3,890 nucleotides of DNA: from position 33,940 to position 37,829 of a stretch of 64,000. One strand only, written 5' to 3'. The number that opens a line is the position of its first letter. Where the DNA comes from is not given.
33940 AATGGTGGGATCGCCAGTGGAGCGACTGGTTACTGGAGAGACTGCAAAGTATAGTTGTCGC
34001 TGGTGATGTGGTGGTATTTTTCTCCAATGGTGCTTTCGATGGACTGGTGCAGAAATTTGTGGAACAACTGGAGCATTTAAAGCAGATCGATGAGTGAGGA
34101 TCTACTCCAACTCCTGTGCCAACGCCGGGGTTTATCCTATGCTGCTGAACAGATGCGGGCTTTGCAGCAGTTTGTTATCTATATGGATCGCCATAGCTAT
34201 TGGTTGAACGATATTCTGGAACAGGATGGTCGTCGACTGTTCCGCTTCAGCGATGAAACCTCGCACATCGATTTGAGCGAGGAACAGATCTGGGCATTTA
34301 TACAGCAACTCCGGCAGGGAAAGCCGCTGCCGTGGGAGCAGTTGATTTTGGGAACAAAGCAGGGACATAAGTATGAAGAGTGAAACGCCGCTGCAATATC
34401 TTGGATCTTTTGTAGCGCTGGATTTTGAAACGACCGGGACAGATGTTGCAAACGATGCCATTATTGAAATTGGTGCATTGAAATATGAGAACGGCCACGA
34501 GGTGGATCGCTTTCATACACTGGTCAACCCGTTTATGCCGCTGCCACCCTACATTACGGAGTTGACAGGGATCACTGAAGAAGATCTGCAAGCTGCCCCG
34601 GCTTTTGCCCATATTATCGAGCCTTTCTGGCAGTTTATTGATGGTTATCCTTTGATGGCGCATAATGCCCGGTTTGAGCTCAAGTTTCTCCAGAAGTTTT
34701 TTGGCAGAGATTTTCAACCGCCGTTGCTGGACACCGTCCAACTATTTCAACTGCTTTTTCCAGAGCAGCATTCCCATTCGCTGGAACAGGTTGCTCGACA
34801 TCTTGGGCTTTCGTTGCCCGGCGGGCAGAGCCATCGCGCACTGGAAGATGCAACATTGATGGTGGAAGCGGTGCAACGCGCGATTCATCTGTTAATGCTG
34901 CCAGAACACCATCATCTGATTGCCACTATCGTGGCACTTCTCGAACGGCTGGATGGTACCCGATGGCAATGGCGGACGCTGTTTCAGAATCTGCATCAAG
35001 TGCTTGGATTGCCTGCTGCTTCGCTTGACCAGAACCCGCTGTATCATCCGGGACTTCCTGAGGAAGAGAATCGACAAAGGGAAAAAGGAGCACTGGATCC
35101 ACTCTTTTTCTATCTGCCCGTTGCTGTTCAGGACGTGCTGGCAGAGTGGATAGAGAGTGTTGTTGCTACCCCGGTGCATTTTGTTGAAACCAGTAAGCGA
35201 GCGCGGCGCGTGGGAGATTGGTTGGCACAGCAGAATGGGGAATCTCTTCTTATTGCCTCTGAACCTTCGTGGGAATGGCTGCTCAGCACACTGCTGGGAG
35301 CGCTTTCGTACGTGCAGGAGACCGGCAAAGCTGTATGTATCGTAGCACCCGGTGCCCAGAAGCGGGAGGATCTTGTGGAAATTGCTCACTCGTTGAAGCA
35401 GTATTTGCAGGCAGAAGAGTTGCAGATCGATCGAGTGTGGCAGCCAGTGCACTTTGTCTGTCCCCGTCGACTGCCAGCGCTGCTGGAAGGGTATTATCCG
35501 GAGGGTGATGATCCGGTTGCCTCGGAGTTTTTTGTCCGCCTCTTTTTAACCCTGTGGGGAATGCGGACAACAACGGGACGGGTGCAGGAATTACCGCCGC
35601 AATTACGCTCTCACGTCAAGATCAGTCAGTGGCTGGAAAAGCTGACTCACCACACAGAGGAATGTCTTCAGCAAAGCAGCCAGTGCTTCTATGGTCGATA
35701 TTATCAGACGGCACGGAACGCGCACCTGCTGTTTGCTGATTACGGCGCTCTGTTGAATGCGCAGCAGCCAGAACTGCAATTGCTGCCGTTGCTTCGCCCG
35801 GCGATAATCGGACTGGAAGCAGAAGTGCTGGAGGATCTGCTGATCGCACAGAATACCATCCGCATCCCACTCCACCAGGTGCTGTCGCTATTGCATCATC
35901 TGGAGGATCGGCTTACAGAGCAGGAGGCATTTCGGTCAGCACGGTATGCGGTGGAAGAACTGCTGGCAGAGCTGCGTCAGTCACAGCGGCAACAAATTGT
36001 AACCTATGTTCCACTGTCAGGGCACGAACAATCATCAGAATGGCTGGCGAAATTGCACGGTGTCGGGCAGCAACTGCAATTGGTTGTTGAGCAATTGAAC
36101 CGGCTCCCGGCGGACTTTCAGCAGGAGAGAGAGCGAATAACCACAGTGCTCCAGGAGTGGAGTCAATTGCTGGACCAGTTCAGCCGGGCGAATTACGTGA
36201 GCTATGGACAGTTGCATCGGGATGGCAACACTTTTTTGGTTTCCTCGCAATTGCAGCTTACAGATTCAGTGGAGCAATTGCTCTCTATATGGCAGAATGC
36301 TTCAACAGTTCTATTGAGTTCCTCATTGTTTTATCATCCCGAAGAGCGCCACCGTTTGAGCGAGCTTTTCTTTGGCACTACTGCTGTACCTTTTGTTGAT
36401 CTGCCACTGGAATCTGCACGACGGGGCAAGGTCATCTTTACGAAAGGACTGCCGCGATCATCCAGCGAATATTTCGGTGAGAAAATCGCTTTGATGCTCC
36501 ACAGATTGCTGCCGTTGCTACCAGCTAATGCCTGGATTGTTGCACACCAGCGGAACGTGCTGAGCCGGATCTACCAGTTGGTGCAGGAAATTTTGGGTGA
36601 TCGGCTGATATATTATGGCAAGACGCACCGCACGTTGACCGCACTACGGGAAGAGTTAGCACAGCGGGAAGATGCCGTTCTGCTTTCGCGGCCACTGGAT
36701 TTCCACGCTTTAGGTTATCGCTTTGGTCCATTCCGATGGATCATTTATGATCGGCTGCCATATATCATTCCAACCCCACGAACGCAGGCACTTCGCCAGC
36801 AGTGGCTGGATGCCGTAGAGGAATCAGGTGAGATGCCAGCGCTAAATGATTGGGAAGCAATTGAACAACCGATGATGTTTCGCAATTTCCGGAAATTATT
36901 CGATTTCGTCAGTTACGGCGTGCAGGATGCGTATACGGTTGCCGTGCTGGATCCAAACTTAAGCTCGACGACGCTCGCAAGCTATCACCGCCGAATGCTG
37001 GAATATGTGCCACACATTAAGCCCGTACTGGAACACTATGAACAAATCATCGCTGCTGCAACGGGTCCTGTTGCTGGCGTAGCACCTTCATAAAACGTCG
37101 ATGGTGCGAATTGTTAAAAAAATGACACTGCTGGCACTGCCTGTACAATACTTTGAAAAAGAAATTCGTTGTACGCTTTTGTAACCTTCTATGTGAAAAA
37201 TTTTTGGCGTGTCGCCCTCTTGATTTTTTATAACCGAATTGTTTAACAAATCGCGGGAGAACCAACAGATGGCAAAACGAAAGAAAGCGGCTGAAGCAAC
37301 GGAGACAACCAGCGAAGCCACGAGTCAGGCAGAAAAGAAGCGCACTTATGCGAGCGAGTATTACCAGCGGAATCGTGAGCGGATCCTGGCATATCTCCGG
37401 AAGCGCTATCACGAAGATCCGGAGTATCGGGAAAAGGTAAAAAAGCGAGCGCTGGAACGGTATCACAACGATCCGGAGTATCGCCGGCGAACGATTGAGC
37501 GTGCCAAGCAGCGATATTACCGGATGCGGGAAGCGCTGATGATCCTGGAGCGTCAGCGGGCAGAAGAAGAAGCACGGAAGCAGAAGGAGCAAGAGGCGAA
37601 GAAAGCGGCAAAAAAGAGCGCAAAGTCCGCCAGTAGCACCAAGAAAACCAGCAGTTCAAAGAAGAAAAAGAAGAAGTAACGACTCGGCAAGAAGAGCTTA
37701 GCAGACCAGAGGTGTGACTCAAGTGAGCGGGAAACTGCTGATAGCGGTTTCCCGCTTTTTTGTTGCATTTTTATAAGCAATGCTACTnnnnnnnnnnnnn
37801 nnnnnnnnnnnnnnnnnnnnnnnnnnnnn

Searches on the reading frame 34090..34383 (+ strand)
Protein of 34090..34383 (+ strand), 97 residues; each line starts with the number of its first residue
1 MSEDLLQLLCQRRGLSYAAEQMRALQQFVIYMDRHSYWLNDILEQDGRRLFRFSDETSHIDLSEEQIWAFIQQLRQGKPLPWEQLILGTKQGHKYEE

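Call 3: search_protein_families(library=pfam, proteins=[window:34090-34383:+], max_evalue=1)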
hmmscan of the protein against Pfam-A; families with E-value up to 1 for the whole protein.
window:34090-34383:+ (97 aa): 2 families
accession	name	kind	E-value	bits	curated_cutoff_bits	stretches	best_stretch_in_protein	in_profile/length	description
PF02196.21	RBD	-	0.0075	16.6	25.7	1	3-40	23-62/69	Raf-like Ras-binding domain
PF19482.4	DUF6018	-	0.22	12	25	1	24-77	21-74/117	Family of unknown function (DUF6018)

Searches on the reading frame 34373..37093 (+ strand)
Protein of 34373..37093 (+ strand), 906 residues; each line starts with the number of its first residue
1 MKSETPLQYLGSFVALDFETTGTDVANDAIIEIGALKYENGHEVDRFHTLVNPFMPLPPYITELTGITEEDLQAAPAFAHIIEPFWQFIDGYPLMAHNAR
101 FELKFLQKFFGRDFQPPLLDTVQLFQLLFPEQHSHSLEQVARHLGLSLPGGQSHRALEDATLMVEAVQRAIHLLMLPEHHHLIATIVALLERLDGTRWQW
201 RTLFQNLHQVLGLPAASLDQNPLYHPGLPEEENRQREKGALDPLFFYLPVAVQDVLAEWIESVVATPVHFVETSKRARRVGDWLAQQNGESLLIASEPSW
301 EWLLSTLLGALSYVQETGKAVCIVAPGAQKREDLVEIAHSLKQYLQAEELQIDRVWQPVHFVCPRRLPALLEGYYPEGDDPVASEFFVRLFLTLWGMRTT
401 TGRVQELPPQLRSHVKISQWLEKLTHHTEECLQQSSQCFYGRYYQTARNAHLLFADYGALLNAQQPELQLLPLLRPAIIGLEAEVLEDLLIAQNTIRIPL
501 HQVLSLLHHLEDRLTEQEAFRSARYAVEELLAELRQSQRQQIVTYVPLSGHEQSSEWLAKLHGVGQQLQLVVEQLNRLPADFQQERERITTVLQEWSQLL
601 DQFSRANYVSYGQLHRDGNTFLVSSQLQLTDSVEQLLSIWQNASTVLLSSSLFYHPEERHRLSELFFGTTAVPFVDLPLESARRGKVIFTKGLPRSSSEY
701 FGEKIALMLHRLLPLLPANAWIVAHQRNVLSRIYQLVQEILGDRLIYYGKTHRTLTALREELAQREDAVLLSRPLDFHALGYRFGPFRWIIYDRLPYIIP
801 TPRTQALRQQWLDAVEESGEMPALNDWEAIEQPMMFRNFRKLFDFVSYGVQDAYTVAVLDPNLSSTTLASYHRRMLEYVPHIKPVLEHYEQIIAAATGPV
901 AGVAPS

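Call 3: search_protein_families(library=pfam, proteins=[window:34373-37093:+], max_evalue=1)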
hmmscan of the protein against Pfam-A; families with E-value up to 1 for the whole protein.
window:34373-37093:+ (906 aa): 6 families
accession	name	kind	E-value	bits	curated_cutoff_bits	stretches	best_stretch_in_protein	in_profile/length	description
PF00929.31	RNase_T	-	3e-30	106.4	24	1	14-165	1-162/164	Exonuclease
PF16473.11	Rv2179c-like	-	0.00022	21.4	27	1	14-52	3-42/177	3'-5' exoribonuclease Rv2179c-like domain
PF13482.12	RNase_H_2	-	0.049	14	22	1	16-146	3-115/165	RNase_H superfamily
PF21762.3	DEDDh_C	-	0.1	13.2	27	1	94-167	110-185/188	DNA polymerase III subunit epsilon-like, C-terminal domain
PF21329.2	CYP38_PsbQ-like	-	0.2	12.6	27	1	509-579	26-97/117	Peptidyl-prolyl cis-trans isomerase CYP38-like, PsbQ-like domain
PF18818.7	MPTase-PolyVal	-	0.21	12.1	27.5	1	511-536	59-86/126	Zincin-like metallopeptidase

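Call 4: search_protein_families(library=padloc, proteins=[window:34373-37093:+], max_evalue=1)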
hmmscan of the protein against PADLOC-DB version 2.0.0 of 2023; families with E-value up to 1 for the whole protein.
window:34373-37093:+ (906 aa): 5 families
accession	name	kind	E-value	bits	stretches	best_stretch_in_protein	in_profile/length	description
PDLC01247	DEDDh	-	3.2e-38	129.5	1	14-167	1-138/139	"CAS-I,CAS-II,CAS-III,CAS-IV,CAS-V,CAS-VI; associated"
PDLC05027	PDC-S48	-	1e-24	85.4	1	12-165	5-161/411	-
PDLC05028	PDC-S48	-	1.3e-20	71.4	1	13-161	20-170/512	-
PDLC01439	typeIV_DinG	-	2.4e-10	37.7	1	394-817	110-504/575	CAS-IV-A; associated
PDLC03817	RTasSbcB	-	0.0027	14.7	1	13-73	2-65/436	DRT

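Call 5: search_protein_families(library=ncbifam, proteins=[window:34373-37093:+], max_evalue=1)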
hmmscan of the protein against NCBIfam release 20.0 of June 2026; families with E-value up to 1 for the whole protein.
window:34373-37093:+ (906 aa): 30 families (the best 25 are shown)
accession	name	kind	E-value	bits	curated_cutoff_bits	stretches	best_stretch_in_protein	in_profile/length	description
TIGR01407.1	dinG_rel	hypoth_equivalog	3.5e-47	161.2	547.7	2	13-162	2-153/889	putative DnaQ family exonuclease/DinG family helicase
NF005981.0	PRK08074.1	equivalog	1.4e-40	139.1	789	2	12-166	4-161/931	ATP-dependent DNA helicase DinG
NF005906.0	PRK07883.1-4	equivalog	3.1e-36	124.9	495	1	12-191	7-185/563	DEDD exonuclease domain-containing protein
NF001688.0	PRK00448.1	equivalog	1.8e-35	121.9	873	1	12-172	424-586/1445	PolC-type DNA polymerase III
NF005905.0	PRK07883.1-3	equivalog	1.2e-34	119.9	508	1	12-207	25-223/581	DEDD exonuclease domain-containing protein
NF005289.0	PRK06807.1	equivalog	1.5e-34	119.7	335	1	12-163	9-161/313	3'-5' exonuclease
NF005907.0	PRK07883.1-5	equivalog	1.7e-33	115.9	454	1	5-167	23-188/584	DEDD exonuclease domain-containing protein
TIGR01405.1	polC_Gram_pos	equivalog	3.4e-31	107.8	1043.45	1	12-171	190-351/1211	DNA polymerase III subunit alpha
NF005836.0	PRK07740.1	equivalog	3.3e-29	102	261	1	4-171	53-223/244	hypothetical protein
NF006316.0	PRK08517.1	equivalog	8.7e-28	97.4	247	1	12-171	71-230/270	3'-5' exonuclease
NF005904.0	PRK07883.1-2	equivalog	5.2e-26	91.1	969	1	8-224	26-247/584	DEDD exonuclease domain-containing protein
NF005569.0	PRK07246.1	equivalog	6.4e-25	87.6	794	1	13-162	9-158/820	bifunctional DnaQ family exonuclease/ATP-dependent helicase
TIGR00573.1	dnaq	subfamily_domain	8.8e-24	84.2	71.5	1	12-169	8-172/217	exonuclease, DNA polymerase III, epsilon subunit family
NF004316.1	PRK05711.1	equivalog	1e-20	74.4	196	1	14-165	4-164/234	DNA polymerase III subunit epsilon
TIGR01406.1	dnaQ_proteo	equivalog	2e-20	73.4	222.7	1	14-165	3-163/231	DNA polymerase III subunit epsilon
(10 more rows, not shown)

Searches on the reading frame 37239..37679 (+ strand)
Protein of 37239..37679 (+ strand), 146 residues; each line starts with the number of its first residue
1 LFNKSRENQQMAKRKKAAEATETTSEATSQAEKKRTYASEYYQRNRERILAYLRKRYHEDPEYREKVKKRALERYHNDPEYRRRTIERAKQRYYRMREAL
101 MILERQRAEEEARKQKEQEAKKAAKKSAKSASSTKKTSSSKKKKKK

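Call 3: search_protein_families(library=pfam, proteins=[window:37239-37679:+], max_evalue=1)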
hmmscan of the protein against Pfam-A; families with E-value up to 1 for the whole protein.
window:37239-37679:+ (146 aa): 1 family
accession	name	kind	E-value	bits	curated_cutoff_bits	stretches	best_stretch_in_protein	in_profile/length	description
PF02526.19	GBP_repeat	-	0.32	11.2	25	0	74-83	12-21/38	Glycophorin-binding protein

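Call 4: search_protein_families(library=padloc, proteins=[window:37239-37679:+], max_evalue=1)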
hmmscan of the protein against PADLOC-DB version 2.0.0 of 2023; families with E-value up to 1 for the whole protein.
window:37239-37679:+ (146 aa): 0 families

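Call 5: search_protein_families(library=ncbifam, proteins=[window:37239-37679:+], max_evalue=1)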
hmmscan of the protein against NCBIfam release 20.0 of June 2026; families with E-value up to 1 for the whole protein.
window:37239-37679:+ (146 aa): 2 families
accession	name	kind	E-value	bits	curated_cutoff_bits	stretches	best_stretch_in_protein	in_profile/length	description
NF047558.1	TPR_END_plus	domain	0.002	18.1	32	1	43-83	12-53/56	TPR end-of-group domain-containing protein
NF058560.1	FblAmlydTptrFapF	equivalog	0.73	8.5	700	1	78-140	25-87/420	fibril amyloid transporter FapF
